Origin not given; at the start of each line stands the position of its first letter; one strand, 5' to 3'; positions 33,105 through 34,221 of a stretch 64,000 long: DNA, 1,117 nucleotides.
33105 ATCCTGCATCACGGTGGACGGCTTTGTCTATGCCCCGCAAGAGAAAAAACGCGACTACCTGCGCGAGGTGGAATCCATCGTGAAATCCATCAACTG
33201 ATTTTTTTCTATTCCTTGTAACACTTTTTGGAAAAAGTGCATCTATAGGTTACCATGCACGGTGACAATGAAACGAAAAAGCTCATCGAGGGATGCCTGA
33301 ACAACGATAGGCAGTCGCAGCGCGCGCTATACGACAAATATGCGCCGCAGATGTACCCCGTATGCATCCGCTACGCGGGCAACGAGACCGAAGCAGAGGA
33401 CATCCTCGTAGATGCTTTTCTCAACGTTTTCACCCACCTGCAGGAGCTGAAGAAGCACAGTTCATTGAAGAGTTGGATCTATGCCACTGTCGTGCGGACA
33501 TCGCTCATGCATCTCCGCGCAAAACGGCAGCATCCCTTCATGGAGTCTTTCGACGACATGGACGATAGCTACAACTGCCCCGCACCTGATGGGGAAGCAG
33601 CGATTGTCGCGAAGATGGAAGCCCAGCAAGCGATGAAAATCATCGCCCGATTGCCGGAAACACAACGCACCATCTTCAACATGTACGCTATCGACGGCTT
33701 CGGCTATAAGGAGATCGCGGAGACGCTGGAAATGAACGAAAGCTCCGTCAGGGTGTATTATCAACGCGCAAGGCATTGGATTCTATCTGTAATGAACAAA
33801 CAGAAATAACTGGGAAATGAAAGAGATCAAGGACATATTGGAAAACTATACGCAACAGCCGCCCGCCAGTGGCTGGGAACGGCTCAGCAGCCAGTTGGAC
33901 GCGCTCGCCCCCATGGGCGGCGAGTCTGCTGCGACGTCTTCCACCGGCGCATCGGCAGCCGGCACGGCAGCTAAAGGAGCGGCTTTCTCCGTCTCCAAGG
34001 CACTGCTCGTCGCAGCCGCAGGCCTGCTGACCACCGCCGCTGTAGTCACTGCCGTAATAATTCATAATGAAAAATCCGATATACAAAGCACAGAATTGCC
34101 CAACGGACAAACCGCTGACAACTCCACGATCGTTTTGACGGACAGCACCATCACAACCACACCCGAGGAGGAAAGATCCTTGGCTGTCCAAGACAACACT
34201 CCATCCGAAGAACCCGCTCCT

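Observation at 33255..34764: ECF sigma factor paired with a membrane-anchored partner whose only periplasmic module is a T9SS type-B sorting domain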

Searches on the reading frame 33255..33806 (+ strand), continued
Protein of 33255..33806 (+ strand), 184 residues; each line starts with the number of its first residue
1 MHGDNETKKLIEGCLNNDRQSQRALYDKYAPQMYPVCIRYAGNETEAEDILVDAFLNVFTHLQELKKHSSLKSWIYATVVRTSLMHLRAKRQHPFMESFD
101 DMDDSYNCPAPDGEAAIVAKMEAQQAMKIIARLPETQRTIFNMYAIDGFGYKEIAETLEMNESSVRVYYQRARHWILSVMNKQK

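Call 93: search_protein_families(library=ncbifam, proteins=[L246:3446-3991:+, L105:4007-4534:+, L158:1230-1784:+, L098:3968-4540:+], max_evalue=1e-15)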
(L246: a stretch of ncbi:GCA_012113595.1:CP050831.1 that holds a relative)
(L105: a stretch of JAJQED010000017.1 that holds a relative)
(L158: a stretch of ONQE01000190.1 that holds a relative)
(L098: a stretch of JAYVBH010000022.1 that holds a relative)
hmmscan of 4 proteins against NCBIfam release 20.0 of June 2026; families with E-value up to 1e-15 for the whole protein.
L246:3446-3991:+ (182 aa): 16 families
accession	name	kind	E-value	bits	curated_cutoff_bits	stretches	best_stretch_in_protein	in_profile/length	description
TIGR02937.1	sigma70-ECF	superfamily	3.1e-27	95.2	42.9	1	17-173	2-164/165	sigma-70 family RNA polymerase sigma factor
TIGR02985.1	Sig70_bacteroi1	subfamily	1.1e-25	90.7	126.4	1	19-172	4-160/162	RNA polymerase sigma-70 factor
NF006930.0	PRK09415.1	subfamily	1.3e-23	83.8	198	1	3-176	3-177/179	RNA polymerase factor sigma C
NF008888.0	PRK11922.1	equivalog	5.2e-23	81.9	204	1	3-178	17-200/231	RNA polymerase sigma factor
TIGR02983.1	SigE-fam_strep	subfamily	5.2e-22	78.4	141.55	1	14-175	4-159/162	SigE family RNA polymerase sigma factor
TIGR02950.1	SigM_subfam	subfamily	5.7e-22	78.3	147.95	1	20-174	4-158/159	RNA polymerase sigma factor, SigM family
NF004113.0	PRK05602.1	equivalog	7.5e-22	78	208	1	5-176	34-203/211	RNA polymerase sigma factor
NF058625.1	sigma_PG0214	equivalog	1.6e-20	73.5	130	1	24-176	12-163/170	GFO_1088 family ECF-type sigma factor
NF009189.0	PRK12537.1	equivalog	1.4e-18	67.1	261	1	8-153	15-160/182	RNA polymerase sigma factor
NF009168.0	PRK12515.1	subfamily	2.5e-18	66.2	236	1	6-176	12-181/189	RNA polymerase sigma factor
NF008891.0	PRK11924.1-5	subfamily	5.7e-18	65.6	259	1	20-175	7-164/171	RNA polymerase sigma factor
NF009171.0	PRK12518.1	equivalog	1.4e-17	64.2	208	1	5-173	16-183/191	RNA polymerase sigma factor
NF053879.1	RNAPolSigSigVBac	equivalog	3.2e-17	62.7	190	1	32-175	20-156/160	RNA polymerase sigma factor SigV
NF007223.0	PRK09641.1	equivalog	4e-17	62.7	209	1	7-175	9-185/187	RNA polymerase sigma factor SigW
NF007225.0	PRK09643.1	equivalog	3.8e-16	59.4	190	1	4-176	15-184/204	RNA polymerase sigma factor SigM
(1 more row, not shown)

L105:4007-4534:+ (176 aa): 26 families (the best 25 are shown)
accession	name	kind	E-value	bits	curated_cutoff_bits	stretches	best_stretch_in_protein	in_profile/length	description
TIGR02937.1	sigma70-ECF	superfamily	4.2e-29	101.3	42.9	1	17-169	2-163/165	sigma-70 family RNA polymerase sigma factor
NF008888.0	PRK11922.1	equivalog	2.7e-28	99.2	204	1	2-174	16-199/231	RNA polymerase sigma factor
NF058625.1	sigma_PG0214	equivalog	5.5e-23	81.5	130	1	25-174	13-164/170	GFO_1088 family ECF-type sigma factor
TIGR02985.1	Sig70_bacteroi1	subfamily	7e-23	81.6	126.4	1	19-169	4-160/162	RNA polymerase sigma-70 factor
NF007225.0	PRK09643.1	equivalog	6.7e-22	78.2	190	1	3-173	14-184/204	RNA polymerase sigma factor SigM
NF009168.0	PRK12515.1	subfamily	7.6e-21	74.5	236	1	2-173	8-181/189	RNA polymerase sigma factor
TIGR02950.1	SigM_subfam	subfamily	9.6e-21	74.3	147.95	1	20-170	4-157/159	RNA polymerase sigma factor, SigM family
NF007223.0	PRK09641.1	equivalog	1.4e-20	73.9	209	1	4-172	6-185/187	RNA polymerase sigma factor SigW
NF007216.0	PRK09638.1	equivalog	1.8e-20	73.5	194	1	1-173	3-176/180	RNA polymerase sigma factor SigY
NF004113.0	PRK05602.1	equivalog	3.7e-20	72.4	208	1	5-174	34-204/211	RNA polymerase sigma factor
NF007215.0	PRK09637.1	equivalog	7.8e-20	71.6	212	1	21-172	6-155/181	RNA polymerase sigma factor SigZ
TIGR02939.1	RpoE_Sigma70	equivalog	1.5e-19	70.8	236.15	1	3-169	7-184/190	RNA polymerase sigma factor RpoE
NF006930.0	PRK09415.1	subfamily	1.5e-19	70.5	198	1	20-174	20-178/179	RNA polymerase factor sigma C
NF009171.0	PRK12518.1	equivalog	1.7e-19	70.4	208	1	2-174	13-187/191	RNA polymerase sigma factor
NF009189.0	PRK12537.1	equivalog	1.7e-19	70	261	1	7-152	14-162/182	RNA polymerase sigma factor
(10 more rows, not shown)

L158:1230-1784:+ (185 aa): 12 families
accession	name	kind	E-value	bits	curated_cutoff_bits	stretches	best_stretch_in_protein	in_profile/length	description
TIGR02937.1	sigma70-ECF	superfamily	6.2e-26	91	42.9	1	21-172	3-163/165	sigma-70 family RNA polymerase sigma factor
TIGR02985.1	Sig70_bacteroi1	subfamily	4.1e-22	79.1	126.4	1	22-174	4-162/162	RNA polymerase sigma-70 factor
NF058625.1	sigma_PG0214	equivalog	7.2e-20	71.4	130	1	36-178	21-165/170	GFO_1088 family ECF-type sigma factor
NF004113.0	PRK05602.1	equivalog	2.2e-19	69.9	208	1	10-179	36-206/211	RNA polymerase sigma factor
NF007223.0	PRK09641.1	equivalog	1.9e-18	67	209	1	7-175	6-185/187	RNA polymerase sigma factor SigW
TIGR02950.1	SigM_subfam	subfamily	5.8e-18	65.2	147.95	1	24-174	5-158/159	RNA polymerase sigma factor, SigM family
TIGR02959.1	SigZ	equivalog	6.5e-18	65.1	168.65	1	38-176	14-150/170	RNA polymerase sigma factor SigZ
NF007229.0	PRK09647.1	equivalog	7.1e-17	61.5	265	1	37-180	62-208/220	RNA polymerase sigma factor SigE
NF007215.0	PRK09637.1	equivalog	1e-16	61.5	212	1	25-176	7-156/181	RNA polymerase sigma factor SigZ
NF008891.0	PRK11924.1-5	subfamily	3.9e-16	59.7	259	1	23-176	7-165/171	RNA polymerase sigma factor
TIGR02948.1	SigW_bacill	equivalog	5.7e-16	59.1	243.1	0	8-174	7-184/187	RNA polymerase sigma factor SigW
NF008888.0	PRK11922.1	equivalog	9.4e-16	58.1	204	0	41-179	52-201/231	RNA polymerase sigma factor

L098:3968-4540:+ (191 aa): 25 families
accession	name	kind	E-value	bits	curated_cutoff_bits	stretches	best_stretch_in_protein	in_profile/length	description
TIGR02985.1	Sig70_bacteroi1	subfamily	2.2e-28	99.5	126.4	1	26-177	4-162/162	RNA polymerase sigma-70 factor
TIGR02937.1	sigma70-ECF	superfamily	2.4e-27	95.6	42.9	1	24-177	2-165/165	sigma-70 family RNA polymerase sigma factor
NF008888.0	PRK11922.1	equivalog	1.1e-25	90.7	204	1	5-178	12-197/231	RNA polymerase sigma factor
NF058625.1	sigma_PG0214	equivalog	1.7e-25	89.7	130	1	34-182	15-166/170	GFO_1088 family ECF-type sigma factor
NF004113.0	PRK05602.1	equivalog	2e-25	89.7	208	1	9-182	31-206/211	RNA polymerase sigma factor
TIGR02983.1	SigE-fam_strep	subfamily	2.6e-22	79.5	141.55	1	22-178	5-159/162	SigE family RNA polymerase sigma factor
NF006930.0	PRK09415.1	subfamily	4.3e-22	78.8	198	1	28-178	21-176/179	RNA polymerase factor sigma C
TIGR02959.1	SigZ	equivalog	1.7e-21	76.8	168.65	1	42-178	14-149/170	RNA polymerase sigma factor SigZ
TIGR02954.1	Sig70_famx3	hypoth_equivalog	1.8e-21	76.6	188.5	1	10-177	3-167/170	RNA polymerase sigma-70 factor, TIGR02954 family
NF007223.0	PRK09641.1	equivalog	2.3e-21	76.5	209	1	12-177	7-184/187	RNA polymerase sigma factor SigW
NF007215.0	PRK09637.1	equivalog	3.1e-21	76.2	212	1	42-179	20-156/181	RNA polymerase sigma factor SigZ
NF009189.0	PRK12537.1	equivalog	1.5e-19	70.2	261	1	14-170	14-174/182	RNA polymerase sigma factor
NF007216.0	PRK09638.1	equivalog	3.6e-19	69.2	194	1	9-170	4-167/180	RNA polymerase sigma factor SigY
NF053879.1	RNAPolSigSigVBac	equivalog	3.9e-19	68.9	190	1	39-178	20-156/160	RNA polymerase sigma factor SigV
TIGR02950.1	SigM_subfam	subfamily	1.1e-18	67.5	147.95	1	32-176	9-157/159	RNA polymerase sigma factor, SigM family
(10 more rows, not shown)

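Call 99: search_protein_families(library=pfam, proteins=[L119:5222-6226:+, L098:5212-6234:+, L134:5202-6209:+, L162:5130-6089:+, L162:4546-5100:+, L119:4539-5222:+], max_evalue=0.1)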
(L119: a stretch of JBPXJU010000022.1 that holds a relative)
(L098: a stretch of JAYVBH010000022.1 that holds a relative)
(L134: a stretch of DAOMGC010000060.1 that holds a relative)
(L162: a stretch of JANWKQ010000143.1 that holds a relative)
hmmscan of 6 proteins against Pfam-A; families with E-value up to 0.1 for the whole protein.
L119:5222-6226:+ (335 aa): 0 families

L098:5212-6234:+ (341 aa): 0 families

L134:5202-6209:+ (336 aa): 1 family
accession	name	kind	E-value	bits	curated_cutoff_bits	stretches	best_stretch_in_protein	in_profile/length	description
PF13568.12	OMP_b-brl_2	-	0.0052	17.3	27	1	130-305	12-155/175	Outer membrane protein beta-barrel domain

L162:5130-6089:+ (320 aa): 1 family
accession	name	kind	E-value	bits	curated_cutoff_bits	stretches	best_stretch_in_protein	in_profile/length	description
PF11751.14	PorP_SprF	-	2.5e-61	208.1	22.3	1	22-301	4-273/273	Type IX secretion system membrane protein PorP/SprF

L162:4546-5100:+ (185 aa): 0 families

L119:4539-5222:+ (228 aa): 1 family
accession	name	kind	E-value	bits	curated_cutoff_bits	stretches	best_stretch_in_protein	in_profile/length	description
PF23777.1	GEMI5_RBS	-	0.0004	20.1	27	1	32-125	110-197/339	GEMI5 RBS C-terminal domain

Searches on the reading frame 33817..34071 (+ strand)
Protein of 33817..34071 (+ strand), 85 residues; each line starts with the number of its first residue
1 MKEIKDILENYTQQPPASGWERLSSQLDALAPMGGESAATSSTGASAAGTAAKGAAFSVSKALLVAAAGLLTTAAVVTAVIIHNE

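Call 61: find_homologous_proteins(query=A5, max_evalue=10)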
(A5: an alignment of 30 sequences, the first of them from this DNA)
Query A5 (30 sequences) (85 aa, profile of the alignment): 7 proteins with E <= 10 among 2325 candidates.
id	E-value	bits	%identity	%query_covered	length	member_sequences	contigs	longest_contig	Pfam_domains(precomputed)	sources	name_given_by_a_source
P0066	3.8e-13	67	-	-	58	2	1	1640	-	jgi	jgi:hypothetical protein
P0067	1.6e-12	65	-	-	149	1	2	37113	-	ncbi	ncbi:MAG: hypothetical protein WDN75_19145 [Bacteroidota bacterium]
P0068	2.0e-10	58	57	8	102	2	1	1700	-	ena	-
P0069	4.9e-8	51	42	28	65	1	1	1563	-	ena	-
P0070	1.4e-7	49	-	-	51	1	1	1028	-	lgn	-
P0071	3.6e-4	38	23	35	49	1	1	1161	-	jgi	jgi:hypothetical protein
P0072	8.6e-1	27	26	59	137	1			-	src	-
